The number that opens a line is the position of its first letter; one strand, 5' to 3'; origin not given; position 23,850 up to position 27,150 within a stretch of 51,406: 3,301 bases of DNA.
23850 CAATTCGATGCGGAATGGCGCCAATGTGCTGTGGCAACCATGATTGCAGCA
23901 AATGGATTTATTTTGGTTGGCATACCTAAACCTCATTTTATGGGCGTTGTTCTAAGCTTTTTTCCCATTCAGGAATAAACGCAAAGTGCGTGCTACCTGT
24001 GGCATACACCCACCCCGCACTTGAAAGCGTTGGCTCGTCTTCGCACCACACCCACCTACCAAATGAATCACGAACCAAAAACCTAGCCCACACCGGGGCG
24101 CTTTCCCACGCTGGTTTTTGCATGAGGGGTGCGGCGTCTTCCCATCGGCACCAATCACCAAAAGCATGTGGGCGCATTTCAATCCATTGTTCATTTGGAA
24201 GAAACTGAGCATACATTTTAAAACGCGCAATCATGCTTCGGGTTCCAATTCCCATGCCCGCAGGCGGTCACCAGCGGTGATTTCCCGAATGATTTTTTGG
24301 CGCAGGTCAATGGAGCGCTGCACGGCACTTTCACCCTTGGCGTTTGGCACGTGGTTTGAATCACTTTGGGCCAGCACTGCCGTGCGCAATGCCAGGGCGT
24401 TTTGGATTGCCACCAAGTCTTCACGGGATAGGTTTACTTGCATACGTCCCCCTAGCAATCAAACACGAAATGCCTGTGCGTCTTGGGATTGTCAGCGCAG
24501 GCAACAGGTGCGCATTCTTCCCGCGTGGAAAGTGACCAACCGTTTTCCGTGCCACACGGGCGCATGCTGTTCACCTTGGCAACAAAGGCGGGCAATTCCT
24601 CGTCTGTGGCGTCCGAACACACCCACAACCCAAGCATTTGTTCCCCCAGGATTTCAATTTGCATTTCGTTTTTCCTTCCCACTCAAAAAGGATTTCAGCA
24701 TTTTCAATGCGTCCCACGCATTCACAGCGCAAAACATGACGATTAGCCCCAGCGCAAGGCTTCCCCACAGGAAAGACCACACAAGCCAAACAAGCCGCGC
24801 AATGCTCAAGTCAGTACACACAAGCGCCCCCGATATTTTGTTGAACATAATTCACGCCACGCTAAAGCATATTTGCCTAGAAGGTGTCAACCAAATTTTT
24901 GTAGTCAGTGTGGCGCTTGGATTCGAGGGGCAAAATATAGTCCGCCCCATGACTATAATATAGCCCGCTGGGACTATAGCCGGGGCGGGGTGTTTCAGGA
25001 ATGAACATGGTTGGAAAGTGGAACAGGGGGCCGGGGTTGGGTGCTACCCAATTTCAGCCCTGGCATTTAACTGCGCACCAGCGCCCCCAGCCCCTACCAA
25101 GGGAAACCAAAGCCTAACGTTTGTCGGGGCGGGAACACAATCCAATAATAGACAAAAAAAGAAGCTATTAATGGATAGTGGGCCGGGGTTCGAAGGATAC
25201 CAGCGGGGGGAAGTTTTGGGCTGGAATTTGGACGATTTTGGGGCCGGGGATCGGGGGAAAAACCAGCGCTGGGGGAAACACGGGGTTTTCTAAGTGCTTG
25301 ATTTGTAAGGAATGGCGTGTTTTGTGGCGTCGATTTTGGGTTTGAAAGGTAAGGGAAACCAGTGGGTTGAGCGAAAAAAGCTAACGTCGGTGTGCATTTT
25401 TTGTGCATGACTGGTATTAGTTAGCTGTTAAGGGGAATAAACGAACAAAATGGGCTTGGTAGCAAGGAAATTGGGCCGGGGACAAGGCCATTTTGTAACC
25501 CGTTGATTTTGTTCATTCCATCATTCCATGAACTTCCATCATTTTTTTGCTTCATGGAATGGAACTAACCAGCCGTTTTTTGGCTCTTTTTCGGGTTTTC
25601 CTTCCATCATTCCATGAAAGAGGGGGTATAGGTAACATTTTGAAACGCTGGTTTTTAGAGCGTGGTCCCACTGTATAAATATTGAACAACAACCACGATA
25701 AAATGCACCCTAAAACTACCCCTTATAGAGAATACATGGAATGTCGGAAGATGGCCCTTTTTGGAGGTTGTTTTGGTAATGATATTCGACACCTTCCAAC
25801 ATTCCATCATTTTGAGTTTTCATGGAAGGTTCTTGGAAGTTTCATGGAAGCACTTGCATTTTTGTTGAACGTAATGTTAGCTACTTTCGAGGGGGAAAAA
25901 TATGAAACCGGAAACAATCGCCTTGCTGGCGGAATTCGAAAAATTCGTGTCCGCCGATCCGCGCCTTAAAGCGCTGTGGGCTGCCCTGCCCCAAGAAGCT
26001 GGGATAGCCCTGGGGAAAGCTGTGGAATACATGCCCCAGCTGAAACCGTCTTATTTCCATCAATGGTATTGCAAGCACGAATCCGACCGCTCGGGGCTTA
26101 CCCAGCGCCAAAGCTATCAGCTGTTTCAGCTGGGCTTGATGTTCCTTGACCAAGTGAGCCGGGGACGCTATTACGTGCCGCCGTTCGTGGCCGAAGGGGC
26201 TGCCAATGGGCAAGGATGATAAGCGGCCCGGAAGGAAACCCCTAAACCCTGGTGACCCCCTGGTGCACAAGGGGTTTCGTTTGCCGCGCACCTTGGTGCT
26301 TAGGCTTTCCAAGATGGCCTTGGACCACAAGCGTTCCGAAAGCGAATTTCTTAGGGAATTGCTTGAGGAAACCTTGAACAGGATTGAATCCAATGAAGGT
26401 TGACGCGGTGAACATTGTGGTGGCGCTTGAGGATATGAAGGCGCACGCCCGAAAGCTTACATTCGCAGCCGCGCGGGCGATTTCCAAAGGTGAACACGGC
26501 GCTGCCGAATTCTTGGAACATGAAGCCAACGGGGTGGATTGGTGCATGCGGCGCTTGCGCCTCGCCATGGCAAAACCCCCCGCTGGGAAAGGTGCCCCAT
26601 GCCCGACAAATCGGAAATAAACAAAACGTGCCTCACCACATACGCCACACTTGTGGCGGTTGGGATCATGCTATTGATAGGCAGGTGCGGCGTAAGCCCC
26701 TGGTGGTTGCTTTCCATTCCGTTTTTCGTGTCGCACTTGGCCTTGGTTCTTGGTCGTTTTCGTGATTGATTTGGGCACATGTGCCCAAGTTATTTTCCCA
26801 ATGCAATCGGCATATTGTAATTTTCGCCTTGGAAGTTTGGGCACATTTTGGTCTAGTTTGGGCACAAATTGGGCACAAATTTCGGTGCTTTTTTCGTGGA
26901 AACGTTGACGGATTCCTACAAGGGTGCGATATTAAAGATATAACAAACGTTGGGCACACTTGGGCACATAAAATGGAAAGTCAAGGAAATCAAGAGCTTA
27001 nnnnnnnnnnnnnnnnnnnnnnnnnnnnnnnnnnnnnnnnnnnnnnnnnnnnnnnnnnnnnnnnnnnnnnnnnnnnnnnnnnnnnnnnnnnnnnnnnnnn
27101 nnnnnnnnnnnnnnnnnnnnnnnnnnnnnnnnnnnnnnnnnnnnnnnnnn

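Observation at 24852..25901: Roughly 1-kb non-coding hub between divergent operons, bounded on both sides by the 17-bp palindrome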

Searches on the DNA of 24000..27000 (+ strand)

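Call 11: search_dna_similar(query=window:24000-27000:+, collection=phages, mode=distant, max_rows=20)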
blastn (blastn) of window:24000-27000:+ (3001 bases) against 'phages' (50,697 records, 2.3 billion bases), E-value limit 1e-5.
No match.

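Call 44: search_rna_families(source=window, start=24700, end=26000, threshold=evalue, max_evalue=5)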
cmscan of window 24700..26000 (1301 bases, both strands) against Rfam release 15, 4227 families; matches with E-value up to 5: 2.
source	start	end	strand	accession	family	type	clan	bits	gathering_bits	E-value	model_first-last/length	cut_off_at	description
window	25549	25621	-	RF04157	MIR9486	Gene; miRNA;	-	18.3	100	1.4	1-119/119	no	MIR9486 microRNA precursor family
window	25542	25568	+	RF00037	IRE_I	Cis-reg;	-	18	34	0.96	1-36/36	no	Iron response element I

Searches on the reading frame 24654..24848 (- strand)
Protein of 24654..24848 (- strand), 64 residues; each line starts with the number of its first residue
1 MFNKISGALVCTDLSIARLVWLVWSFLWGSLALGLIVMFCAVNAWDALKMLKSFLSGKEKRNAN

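Call 14: search_protein_families(library=phrogs, proteins=[window:24654-24848:-], max_evalue=0.01)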
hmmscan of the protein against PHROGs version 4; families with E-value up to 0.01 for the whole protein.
window:24654-24848:- (64 aa): 0 families

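Call 52: search_protein_families(library=pfam, proteins=[window:24654-24848:-], max_evalue=0.1)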
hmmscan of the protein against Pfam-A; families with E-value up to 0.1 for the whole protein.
window:24654-24848:- (64 aa): 1 family
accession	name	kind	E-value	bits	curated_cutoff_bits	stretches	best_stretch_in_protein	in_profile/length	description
PF03606.21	DcuC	-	0.08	11.9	23.1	1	9-60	264-316/461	C4-dicarboxylate anaerobic carrier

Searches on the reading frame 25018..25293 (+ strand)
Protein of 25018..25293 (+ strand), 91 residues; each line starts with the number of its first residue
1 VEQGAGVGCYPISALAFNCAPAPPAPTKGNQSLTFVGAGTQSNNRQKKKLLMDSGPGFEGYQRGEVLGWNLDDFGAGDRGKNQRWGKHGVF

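Call 14: search_protein_families(library=phrogs, proteins=[window:25018-25293:+], max_evalue=0.01)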
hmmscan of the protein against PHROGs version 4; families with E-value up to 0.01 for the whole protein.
window:25018-25293:+ (91 aa): 0 families

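Call 52: search_protein_families(library=pfam, proteins=[window:25018-25293:+], max_evalue=0.1)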
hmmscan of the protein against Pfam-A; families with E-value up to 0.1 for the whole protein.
window:25018-25293:+ (91 aa): 0 families
